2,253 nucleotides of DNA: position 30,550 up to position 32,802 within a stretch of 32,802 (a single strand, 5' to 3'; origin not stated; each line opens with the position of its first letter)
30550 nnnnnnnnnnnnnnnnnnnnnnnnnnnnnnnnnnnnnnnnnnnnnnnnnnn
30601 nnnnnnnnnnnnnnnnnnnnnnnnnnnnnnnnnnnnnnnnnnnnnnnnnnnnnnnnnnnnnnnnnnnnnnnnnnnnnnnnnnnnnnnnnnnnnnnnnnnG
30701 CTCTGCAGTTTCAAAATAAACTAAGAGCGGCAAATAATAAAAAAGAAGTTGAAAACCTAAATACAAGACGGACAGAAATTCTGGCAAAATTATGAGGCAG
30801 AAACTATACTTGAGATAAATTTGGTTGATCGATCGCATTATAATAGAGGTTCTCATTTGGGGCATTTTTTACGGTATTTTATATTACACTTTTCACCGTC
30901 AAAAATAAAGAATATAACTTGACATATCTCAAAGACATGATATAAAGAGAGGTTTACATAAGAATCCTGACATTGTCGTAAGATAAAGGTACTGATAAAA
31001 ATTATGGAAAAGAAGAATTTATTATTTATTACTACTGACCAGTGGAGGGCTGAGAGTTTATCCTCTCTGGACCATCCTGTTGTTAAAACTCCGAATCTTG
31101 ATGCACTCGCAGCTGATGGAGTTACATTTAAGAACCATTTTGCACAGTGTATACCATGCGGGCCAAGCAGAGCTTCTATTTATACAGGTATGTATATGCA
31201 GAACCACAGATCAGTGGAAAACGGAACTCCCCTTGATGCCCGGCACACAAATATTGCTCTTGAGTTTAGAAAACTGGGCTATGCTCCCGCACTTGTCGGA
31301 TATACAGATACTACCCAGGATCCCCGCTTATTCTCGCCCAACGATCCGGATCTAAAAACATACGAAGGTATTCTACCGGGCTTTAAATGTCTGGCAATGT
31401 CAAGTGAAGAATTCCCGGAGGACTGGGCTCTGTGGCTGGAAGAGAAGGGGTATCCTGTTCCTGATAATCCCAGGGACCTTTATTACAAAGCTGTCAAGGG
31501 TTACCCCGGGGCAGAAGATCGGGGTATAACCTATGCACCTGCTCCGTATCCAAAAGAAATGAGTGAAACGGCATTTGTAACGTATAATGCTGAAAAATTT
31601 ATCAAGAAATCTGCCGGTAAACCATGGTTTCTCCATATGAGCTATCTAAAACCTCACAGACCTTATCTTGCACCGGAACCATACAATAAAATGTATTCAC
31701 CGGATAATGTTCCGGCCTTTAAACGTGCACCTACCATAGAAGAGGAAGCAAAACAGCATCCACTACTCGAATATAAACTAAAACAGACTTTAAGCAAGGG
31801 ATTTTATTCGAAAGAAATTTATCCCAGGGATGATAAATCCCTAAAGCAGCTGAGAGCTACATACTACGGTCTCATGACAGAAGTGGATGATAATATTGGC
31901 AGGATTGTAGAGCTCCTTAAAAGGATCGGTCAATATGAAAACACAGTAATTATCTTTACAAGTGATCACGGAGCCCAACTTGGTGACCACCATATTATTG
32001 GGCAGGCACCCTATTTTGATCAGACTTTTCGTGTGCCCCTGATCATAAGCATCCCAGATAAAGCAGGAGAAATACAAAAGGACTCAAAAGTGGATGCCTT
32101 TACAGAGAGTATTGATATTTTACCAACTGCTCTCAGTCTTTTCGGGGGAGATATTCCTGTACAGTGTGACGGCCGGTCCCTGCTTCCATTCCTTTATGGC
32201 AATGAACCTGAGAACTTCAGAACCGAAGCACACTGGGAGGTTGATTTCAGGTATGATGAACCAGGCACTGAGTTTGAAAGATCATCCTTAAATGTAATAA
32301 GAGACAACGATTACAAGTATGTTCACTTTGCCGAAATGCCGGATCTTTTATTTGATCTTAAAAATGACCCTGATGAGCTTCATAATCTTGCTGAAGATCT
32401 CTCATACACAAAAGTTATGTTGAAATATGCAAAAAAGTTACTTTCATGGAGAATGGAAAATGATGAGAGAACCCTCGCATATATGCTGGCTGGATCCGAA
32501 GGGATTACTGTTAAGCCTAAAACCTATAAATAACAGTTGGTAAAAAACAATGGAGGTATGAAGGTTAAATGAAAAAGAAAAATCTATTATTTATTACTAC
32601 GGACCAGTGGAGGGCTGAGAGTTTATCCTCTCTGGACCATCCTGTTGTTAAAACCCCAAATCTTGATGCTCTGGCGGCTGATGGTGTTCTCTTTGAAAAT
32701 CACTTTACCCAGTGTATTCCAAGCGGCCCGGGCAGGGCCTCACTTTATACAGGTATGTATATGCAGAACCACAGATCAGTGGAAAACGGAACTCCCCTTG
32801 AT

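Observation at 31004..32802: Tandem sulfatase paralogues with near-identical flanks but a Cys-type versus Ser-type active-site cassette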

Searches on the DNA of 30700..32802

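Call 75: search_rna_families(source=window, start=30700, end=32802, threshold=evalue, max_evalue=1)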
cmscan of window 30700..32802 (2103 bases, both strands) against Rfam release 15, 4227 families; matches with E-value up to 1: 2.
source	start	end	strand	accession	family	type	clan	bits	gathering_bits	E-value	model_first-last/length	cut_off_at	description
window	32248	32330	+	RF01209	snR76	Gene; snRNA; snoRNA; CD-box;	CL00071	20.5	55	0.37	1-101/101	no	Small nucleolar RNA snR76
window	31437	31502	-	RF01952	SOX2OT_exon2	Gene; lncRNA;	-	17.6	45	0.48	1-69/69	no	SOX2 overlapping transcript exon 2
